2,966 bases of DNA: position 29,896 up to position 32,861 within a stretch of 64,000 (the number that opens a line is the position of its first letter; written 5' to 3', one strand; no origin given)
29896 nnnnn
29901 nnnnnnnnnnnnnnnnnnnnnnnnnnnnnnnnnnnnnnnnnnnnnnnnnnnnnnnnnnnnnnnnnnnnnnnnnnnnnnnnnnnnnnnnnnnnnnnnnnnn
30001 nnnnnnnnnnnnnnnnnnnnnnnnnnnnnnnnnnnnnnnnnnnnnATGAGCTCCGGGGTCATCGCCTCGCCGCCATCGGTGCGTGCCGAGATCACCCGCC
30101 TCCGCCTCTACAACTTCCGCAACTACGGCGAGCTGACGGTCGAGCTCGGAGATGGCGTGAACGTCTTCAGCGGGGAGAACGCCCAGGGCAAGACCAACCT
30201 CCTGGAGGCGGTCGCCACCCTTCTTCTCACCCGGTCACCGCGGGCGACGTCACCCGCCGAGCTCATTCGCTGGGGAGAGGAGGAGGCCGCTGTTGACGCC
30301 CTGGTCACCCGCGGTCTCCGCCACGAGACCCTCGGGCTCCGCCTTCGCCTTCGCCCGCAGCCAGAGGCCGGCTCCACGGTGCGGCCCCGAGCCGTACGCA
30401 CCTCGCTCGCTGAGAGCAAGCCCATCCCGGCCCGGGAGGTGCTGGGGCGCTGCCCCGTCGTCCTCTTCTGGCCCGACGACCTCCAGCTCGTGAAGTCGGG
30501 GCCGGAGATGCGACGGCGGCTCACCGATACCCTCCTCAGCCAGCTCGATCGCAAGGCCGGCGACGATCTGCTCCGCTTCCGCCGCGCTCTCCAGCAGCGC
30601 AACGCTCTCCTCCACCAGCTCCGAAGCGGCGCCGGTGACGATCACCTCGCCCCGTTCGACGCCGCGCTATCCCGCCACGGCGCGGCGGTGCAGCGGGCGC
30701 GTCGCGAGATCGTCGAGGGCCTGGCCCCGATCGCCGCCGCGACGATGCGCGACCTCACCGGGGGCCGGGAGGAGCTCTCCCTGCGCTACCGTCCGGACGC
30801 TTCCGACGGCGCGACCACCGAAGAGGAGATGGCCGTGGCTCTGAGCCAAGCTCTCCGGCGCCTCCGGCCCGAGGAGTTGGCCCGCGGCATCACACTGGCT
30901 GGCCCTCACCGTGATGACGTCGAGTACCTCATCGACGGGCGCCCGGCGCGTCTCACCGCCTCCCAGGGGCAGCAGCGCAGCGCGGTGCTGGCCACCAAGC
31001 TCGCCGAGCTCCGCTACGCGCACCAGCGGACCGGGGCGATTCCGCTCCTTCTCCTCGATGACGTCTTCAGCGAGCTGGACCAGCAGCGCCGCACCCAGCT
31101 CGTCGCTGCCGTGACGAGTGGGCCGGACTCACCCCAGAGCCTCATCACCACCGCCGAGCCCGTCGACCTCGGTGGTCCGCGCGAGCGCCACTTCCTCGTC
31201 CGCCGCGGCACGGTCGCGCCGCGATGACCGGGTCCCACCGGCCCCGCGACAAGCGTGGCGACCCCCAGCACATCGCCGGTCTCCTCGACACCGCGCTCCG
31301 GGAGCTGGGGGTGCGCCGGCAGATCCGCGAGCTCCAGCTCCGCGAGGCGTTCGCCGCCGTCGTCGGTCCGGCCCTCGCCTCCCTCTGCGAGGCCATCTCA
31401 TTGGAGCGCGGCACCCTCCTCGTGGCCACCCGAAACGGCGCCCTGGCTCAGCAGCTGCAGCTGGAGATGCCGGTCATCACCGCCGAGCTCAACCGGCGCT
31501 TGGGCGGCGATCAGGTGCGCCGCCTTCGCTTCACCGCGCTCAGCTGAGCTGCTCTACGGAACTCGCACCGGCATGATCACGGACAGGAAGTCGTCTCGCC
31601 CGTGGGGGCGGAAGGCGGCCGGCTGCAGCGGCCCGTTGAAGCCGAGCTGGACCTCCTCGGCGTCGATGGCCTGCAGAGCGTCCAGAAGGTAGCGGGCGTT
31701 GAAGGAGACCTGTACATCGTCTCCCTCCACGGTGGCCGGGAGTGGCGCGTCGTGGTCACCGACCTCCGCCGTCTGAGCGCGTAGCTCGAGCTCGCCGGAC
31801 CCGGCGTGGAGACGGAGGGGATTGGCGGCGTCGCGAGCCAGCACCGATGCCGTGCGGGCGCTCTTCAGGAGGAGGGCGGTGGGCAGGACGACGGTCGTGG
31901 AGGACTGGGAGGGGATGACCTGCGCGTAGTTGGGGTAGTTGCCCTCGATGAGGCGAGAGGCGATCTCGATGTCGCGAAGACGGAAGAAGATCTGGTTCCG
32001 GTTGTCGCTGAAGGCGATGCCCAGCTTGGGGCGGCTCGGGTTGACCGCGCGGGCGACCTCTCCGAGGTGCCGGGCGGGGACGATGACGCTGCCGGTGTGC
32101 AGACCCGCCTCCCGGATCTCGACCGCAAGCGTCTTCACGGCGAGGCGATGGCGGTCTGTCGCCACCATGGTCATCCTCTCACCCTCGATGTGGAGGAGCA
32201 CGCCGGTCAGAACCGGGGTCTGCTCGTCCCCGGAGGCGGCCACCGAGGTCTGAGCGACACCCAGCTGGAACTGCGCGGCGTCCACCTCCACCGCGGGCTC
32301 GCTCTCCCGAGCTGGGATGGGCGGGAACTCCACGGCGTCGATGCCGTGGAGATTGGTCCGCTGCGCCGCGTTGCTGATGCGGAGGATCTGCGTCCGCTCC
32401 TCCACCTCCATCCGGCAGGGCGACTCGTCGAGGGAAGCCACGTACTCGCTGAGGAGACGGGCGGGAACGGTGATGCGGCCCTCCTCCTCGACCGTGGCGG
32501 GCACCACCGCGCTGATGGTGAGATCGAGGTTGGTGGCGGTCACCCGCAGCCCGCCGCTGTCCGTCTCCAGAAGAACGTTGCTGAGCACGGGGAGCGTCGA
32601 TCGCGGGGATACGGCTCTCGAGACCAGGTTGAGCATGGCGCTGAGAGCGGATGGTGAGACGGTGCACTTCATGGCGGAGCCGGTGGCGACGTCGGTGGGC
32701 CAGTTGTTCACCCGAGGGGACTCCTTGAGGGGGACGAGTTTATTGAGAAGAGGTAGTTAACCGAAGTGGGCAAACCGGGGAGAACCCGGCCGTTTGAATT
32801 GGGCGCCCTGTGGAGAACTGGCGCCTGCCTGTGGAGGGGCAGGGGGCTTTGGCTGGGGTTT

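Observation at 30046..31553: recF-DUF721 inverted relative to dnaA-dnaN and converging on dnaN with a 6-bp gap; no gyrBA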

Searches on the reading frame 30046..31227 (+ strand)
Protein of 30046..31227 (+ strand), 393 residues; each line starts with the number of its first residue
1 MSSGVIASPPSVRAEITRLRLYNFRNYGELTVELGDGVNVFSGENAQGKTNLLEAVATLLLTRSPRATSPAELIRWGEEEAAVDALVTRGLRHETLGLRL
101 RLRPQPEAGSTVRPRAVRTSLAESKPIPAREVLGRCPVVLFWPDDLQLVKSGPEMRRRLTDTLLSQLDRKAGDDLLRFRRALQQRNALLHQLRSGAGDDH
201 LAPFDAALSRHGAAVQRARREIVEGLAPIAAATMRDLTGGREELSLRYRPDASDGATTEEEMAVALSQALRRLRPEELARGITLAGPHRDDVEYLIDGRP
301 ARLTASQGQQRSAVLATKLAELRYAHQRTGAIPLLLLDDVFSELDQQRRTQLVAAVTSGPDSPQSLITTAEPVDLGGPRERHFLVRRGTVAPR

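Call 3: search_protein_families(library=pfam, proteins=[window:30046-31227:+])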
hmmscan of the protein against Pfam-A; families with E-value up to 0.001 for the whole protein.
window:30046-31227:+ (393 aa): 5 families
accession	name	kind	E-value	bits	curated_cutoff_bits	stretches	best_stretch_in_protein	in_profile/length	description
PF02463.25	SMC_N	-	1.2e-13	51.5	40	1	16-371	2-198/220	RecF/RecN/SMC N terminal domain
PF13476.12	AAA_23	-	1.8e-09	39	27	1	18-69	1-52/201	AAA domain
PF13175.12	AAA_15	-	1.1e-06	28.9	32.1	1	16-61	3-48/374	AAA ATPase domain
PF13304.12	AAA_21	-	0.00044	20.8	27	0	38-356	1-283/304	AAA domain, putative AbiEii toxin, Type IV TA system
PF13555.12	AAA_29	-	0.00047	20.3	27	1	17-64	2-50/61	P-loop containing region of AAA domain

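Call 22: search_protein_families(library=ncbifam, proteins=[window:30046-31227:+])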
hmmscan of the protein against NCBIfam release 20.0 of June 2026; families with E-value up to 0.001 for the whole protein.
window:30046-31227:+ (393 aa): 12 families
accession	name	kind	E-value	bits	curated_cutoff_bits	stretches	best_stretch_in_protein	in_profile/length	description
TIGR00611.2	recf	equivalog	3.5e-91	305.9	172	1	16-358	1-329/339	DNA replication/repair protein RecF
NF010680.0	PRK14079.1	equivalog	7.2e-59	199.5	386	1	16-371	3-327/349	recombination protein F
NF045487.1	ASRP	equivalog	8.3e-09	34.6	300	1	29-64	7-42/593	archaea-specific SMC-related protein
NF002572.0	PRK02224.1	equivalog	1.6e-08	33.3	1087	1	16-86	3-73/888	DNA double-strand break repair ATPase Rad50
NF003034.1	PRK03918.1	equivalog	8.2e-08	30.7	700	1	16-83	3-73/878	DNA double-strand break repair ATPase Rad50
NF041035.1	Rad50_Halo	equivalog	9.8e-08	30.8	1000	1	16-88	3-75/883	DNA double-strand break repair ATPase Rad50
NF041760.1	PtuA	equivalog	3.4e-07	29.6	500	1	13-60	49-96/524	retron Ec78 anti-phage system effector ATPase PtuA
TIGR00634.1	recN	equivalog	6.5e-06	25.4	407.85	1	16-88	2-69/563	DNA repair protein RecN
NF041034.1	Rad50_Sulf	equivalog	1.2e-05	23.4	1000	1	15-85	2-71/872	DNA double-strand break repair ATPase Rad50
NF002244.0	PRK01156.1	equivalog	7.3e-05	21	847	1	16-83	3-69/895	DNA double-strand break repair ATPase Rad50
TIGR01277.1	thiQ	equivalog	0.00079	19.1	245.05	0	332-389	147-206/213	thiamine ABC transporter ATP-binding protein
NF047739.1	antiphage_MADS3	equivalog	0.00094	18.4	420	0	16-59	2-44/427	methylation-associated defense system AAA family ATPase MAD3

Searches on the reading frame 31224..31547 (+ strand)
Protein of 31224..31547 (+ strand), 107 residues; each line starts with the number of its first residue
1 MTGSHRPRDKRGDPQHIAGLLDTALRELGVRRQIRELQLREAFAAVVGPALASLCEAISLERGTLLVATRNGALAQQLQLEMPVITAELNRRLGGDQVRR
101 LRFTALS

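Call 3: search_protein_families(library=pfam, proteins=[window:31224-31547:+])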
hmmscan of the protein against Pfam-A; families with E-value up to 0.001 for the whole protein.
window:31224-31547:+ (107 aa): 1 family
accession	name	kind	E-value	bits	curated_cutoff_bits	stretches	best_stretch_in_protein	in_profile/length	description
PF05258.17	DciA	-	2.5e-19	69.7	24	1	17-103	2-89/89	Dna[CI] antecedent, DciA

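Call 22: search_protein_families(library=ncbifam, proteins=[window:31224-31547:+])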
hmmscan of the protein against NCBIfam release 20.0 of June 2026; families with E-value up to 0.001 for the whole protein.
window:31224-31547:+ (107 aa): 1 family
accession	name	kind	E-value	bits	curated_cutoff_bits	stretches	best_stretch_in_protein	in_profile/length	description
NF002871.0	PRK03195.1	equivalog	5.9e-08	32.8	246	1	9-104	69-163/187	DUF721 family protein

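Call 29: find_encoding_contigs(protein=window:31224-31547:+, flank=5000, max_places=8)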
Protein window:31224-31547:+ (107 aa): 1 contig read that carries it; 1 place shown.
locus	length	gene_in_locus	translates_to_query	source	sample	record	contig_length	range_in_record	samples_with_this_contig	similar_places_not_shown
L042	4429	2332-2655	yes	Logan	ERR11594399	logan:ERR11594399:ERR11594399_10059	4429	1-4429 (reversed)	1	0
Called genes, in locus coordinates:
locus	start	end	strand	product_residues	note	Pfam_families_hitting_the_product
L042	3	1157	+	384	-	?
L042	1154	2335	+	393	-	PF02463:SMC_N, PF13175:AAA_15 (weak), PF13476:AAA_23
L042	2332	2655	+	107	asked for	PF05258:DciA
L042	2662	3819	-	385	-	PF00712:DNA_pol3_beta, PF02767:DNA_pol3_beta_2, PF02768:DNA_pol3_beta_3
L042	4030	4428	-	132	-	?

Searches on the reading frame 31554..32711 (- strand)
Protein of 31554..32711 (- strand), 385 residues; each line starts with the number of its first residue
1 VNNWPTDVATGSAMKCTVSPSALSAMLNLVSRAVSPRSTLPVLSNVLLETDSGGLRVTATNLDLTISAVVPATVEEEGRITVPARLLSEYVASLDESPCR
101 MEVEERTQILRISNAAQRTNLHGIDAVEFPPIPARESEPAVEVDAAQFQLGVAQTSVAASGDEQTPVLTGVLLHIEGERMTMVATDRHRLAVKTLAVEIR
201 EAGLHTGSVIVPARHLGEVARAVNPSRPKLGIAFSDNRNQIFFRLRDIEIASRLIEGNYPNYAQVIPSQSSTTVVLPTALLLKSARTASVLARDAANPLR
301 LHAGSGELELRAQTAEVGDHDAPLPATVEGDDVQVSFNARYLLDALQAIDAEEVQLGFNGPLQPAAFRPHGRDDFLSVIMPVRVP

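Call 3: search_protein_families(library=pfam, proteins=[window:31554-32711:-])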
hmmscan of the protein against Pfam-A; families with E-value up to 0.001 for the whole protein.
window:31554-32711:- (385 aa): 3 families
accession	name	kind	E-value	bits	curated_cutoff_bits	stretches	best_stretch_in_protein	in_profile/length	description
PF00712.24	DNA_pol3_beta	-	5.9e-35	120.5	24.4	2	14-132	1-119/120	DNA polymerase III beta subunit, N-terminal domain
PF02767.21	DNA_pol3_beta_2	-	4e-30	104.9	27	1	143-261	2-116/116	DNA polymerase III beta subunit, central domain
PF02768.20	DNA_pol3_beta_3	-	3.4e-24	85.4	27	1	264-383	2-121/121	DNA polymerase III beta subunit, C-terminal domain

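Call 8: find_related_loci(query=window:31554-32711:-, collection=genome_contigs, flank=10000)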
Query window:31554-32711:- (385 aa) in genome_contigs; peptide patterns used: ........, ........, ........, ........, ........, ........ (x = any residue, [..] = any of these).
112 stretches matched a pattern; 41 encode a relative of the query (tblastn E <= 1e-3); 41 distinct loci.
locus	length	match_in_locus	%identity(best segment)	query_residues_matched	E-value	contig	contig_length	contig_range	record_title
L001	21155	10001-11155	76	1-385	0e+0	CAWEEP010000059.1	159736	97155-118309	MAG: Candidatus Dormibacteraeota bacterium isolate MFD01188.bin.2.123 genome assembly, contig: contig_55663, whole genom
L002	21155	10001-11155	77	1-385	0e+0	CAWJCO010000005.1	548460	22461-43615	MAG: uncultured Chloroflexia bacterium isolate MFD04492.bin.2.96 genome assembly, contig: contig_26140, whole genome sho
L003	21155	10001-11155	77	1-385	0e+0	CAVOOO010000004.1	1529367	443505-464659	MAG: uncultured Chloroflexia bacterium isolate MFD00082.bin.2.3 genome assembly, contig: contig_1676, whole genome shotg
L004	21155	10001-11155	75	1-385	0e+0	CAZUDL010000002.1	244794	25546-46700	MAG TPA_asm: uncultured Actinomycetes bacterium isolate binchicken_co3_156 genome assembly, contig: NODE_49_length_24479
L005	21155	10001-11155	76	1-385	0e+0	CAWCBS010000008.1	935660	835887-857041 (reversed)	MAG: uncultured Chloroflexia bacterium isolate MFD05512.bin.2.117 genome assembly, contig: contig_29949, whole genome sh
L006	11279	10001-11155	76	1-385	0e+0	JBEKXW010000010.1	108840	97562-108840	MAG: Candidatus Dormibacteria bacterium isolate SPRUCE 660 SPRUCE_660_10, whole genome shotgun sequence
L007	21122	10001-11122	69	12-385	1e-176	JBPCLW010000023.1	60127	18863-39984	MAG: Candidatus Dormibacteria bacterium isolate TH_ant_mag_88 S1Ck127_6558291_flag_0_multi_29.9902_len_60127, whole geno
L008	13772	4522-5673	68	4-385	7e-175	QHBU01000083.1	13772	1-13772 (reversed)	MAG: Candidatus Aeolococcus gillhamiae isolate RRmetagenome_bin12 antarctic_groopm_ref2_bin_242_contig_21339, whole geno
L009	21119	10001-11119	70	13-385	8e-174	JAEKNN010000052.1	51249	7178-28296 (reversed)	MAG: Candidatus Amunia macphersoniae isolate Mitchell_Peninsula_5 NODE_666_length_51249_cov_32.952573, whole genome shot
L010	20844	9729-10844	70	14-385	9e-174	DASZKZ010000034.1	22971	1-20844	MAG TPA_asm: Candidatus Dormiibacterota bacterium isolate SMAG_U5851 k141_2243358, whole genome shotgun sequence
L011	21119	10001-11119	69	13-385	2e-173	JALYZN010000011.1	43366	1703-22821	MAG: Candidatus Dormiibacterota bacterium isolate KAP bin66 SD1490-92_k127_2199912, whole genome shotgun sequence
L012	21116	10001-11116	70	14-385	5e-173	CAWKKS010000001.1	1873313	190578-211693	MAG: Candidatus Dormibacteraeota bacterium isolate MFD04580.bin.2.87 genome assembly, contig: contig_12725, whole genome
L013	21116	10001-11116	69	14-385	1e-172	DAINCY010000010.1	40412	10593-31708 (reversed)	MAG TPA_asm: Candidatus Dormiibacterota bacterium isolate CTOTU41359 NODE_412_length_40412_cov_7.608073, whole genome sh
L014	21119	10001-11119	69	13-385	4e-172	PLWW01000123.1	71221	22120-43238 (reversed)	MAG: Candidatus Dormiibacterota bacterium isolate palsa_875 73.20120700_P3D.68_contig_10808, whole genome shotgun sequen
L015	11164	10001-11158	68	2-385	3e-172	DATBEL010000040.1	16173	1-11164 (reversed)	MAG TPA_asm: Candidatus Dormiibacterota bacterium isolate SMAG_U5836 k141_1409308, whole genome shotgun sequence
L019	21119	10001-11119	69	13-385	7e-171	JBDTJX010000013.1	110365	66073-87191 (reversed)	MAG: Candidatus Dormibacter sp. isolate cluster2_bin.63 k127_1759970, whole genome shotgun sequence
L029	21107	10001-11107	49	14-384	2e-104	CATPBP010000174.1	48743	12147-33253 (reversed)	MAG: Candidatus Dormibacteraeota bacterium isolate S106_Bin_1 genome assembly, contig: S106_000000042664, whole genome s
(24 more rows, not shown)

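Call 13: search_protein_families(library=pfam, proteins=[L029:12524-15430:+, L029:15400-16914:-, L029:16843-17718:+, L029:17758-19101:+, L029:19065-20666:-, L019:11125-11721:-, L019:11728-12810:-, L019:12764-13957:-, L019:12851-14782:+, L019:14792-16648:-])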
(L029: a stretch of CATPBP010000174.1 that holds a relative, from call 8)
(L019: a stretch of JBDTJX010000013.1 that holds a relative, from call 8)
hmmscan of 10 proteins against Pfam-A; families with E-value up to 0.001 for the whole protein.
L029:12524-15430:+ (968 aa): 8 families
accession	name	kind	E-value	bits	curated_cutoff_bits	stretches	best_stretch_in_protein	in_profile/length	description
PF00580.27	UvrD-helicase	-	2.2e-64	218.2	23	1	5-273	2-266/271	UvrD/REP helicase N-terminal domain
PF13361.12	UvrD_C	-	7.1e-47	160.9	25.6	2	511-644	233-349/350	UvrD-like helicase C-terminal domain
PF12705.13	PDDEXK_1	-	2.6e-31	109.9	22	1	715-964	1-246/247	PD-(D/E)XK nuclease superfamily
PF13245.12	AAA_19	-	2e-20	73.8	25.1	1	16-263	11-134/134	AAA domain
PF13538.12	UvrD_C_2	-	1.4e-11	44.5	27.4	2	601-640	12-51/52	UvrD-like helicase C-terminal domain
PF01930.23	Cas_Cas4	-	6.5e-06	26.8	22.7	0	868-964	67-158/160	Domain of unknown function DUF83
PF01443.25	Viral_helicase1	-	0.00015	22.1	21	0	619-640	204-226/228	Viral superfamily 1 RNA helicase core domain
PF13604.12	AAA_30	-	0.00025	21.3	27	0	4-67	2-66/191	AAA domain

L029:15400-16914:- (504 aa): 8 families
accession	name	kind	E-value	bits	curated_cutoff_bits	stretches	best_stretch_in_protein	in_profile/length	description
PF06925.17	MGDG_synth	-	5.8e-17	62.7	25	1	24-190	1-169/169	Monogalactosyldiacylglycerol (MGDG) synthase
PF04101.22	Glyco_tran_28_C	-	3.4e-14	53.7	22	1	217-352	1-146/166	Glycosyltransferase family 28 C-terminal domain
PF13692.12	Glyco_trans_1_4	-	3.3e-08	34.3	27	1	230-348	20-141/142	Glycosyl transferases group 1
PF02350.25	Epimerase_2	-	5.4e-07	29.2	30.6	1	159-362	123-331/347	UDP-N-acetylglucosamine 2-epimerase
PF00534.26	Glycos_transf_1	-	6.3e-06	26.3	26.4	1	229-350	29-159/172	Glycosyl transferases group 1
PF13439.12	Glyco_transf_4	-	3.8e-05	24.2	28.5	0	150-192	125-168/170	Glycosyltransferase Family 4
PF06722.18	EryCIII-like_C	-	7.9e-05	23.1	31.7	1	275-378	36-143/145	Erythromycin biosynthesis protein CIII-like, C-terminal domain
PF13579.12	Glyco_trans_4_4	-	0.0002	22.2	29.7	1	111-187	93-156/158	Glycosyl transferase 4-like domain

L029:16843-17718:+ (291 aa): 0 families

L029:17758-19101:+ (447 aa): 6 families
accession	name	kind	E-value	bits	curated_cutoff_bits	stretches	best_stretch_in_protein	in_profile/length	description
PF00534.26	Glycos_transf_1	-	2.3e-40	138.4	26.4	1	246-412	12-171/172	Glycosyl transferases group 1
PF13692.12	Glyco_trans_1_4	-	3.3e-30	105.7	27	1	250-398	2-141/142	Glycosyl transferases group 1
PF20706.3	GT4-conflict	-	1.6e-26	93.6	26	1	45-426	4-385/385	Family 4 Glycosyltransferase in conflict systems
PF13579.12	Glyco_trans_4_4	-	1e-24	88.1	29.7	1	53-226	1-158/158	Glycosyl transferase 4-like domain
PF13439.12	Glyco_transf_4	-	1.9e-22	80.5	28.5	1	53-229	2-168/170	Glycosyltransferase Family 4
PF13524.12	Glyco_trans_1_2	-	1.1e-07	32.3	25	1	281-428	13-144/144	Glycosyl transferase-like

L029:19065-20666:- (533 aa): 2 families
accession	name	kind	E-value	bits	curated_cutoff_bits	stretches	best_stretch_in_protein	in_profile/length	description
PF13205.12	Big_5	-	6.5e-30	104.4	23.6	2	118-217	3-105/105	Bacterial Ig-like domain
PF07676.18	PD40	-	5e-06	26.8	20.9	0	380-402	15-36/38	WD40-like Beta Propeller Repeat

L019:11125-11721:- (198 aa): 0 families

L019:11728-12810:- (360 aa): 0 families

L019:12764-13957:- (397 aa): 0 families

L019:12851-14782:+ (643 aa): 5 families
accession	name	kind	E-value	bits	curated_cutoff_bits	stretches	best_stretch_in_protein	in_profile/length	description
PF00664.28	ABC_membrane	-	5.7e-40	138.2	28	1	47-319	2-274/274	ABC transporter transmembrane region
PF00005.33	ABC_tran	-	5.9e-30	105.1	25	1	401-549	2-137/137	ABC transporter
PF02463.25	SMC_N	-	1.7e-06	28.1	40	1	465-590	135-210/220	RecF/RecN/SMC N terminal domain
PF00004.35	AAA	-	0.00019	22.3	21.2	0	414-572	2-97/131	ATPase family associated with various cellular activities (AAA)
PF13191.12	AAA_16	-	0.00037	21.5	32.6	0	406-567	21-160/167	AAA ATPase domain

L019:14792-16648:- (618 aa): 2 families
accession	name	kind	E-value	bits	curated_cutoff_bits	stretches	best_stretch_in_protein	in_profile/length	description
PF07690.21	MFS_1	-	6.8e-50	170.4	33.4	1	77-482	1-346/347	Major Facilitator Superfamily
PF00083.30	Sugar_tr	-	4.9e-05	22.8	22.3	1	76-258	4-194/452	Sugar (and other) transporter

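Call 22: search_protein_families(library=ncbifam, proteins=[window:31554-32711:-])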
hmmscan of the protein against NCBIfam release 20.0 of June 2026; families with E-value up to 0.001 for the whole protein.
window:31554-32711:- (385 aa): 3 families
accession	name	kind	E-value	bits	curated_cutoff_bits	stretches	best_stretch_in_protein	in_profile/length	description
TIGR00663.1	dnan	equivalog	1.1e-82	277.9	137.65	1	14-383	1-366/367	DNA polymerase III subunit beta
NF004184.0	PRK05643.3-2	equivalog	5.5e-31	107.8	443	1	14-383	1-374/375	DNA polymerase III subunit beta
NF011508.0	PRK14946.1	equivalog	1.7e-15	57.1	513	1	15-351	2-334/366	DNA polymerase III subunit beta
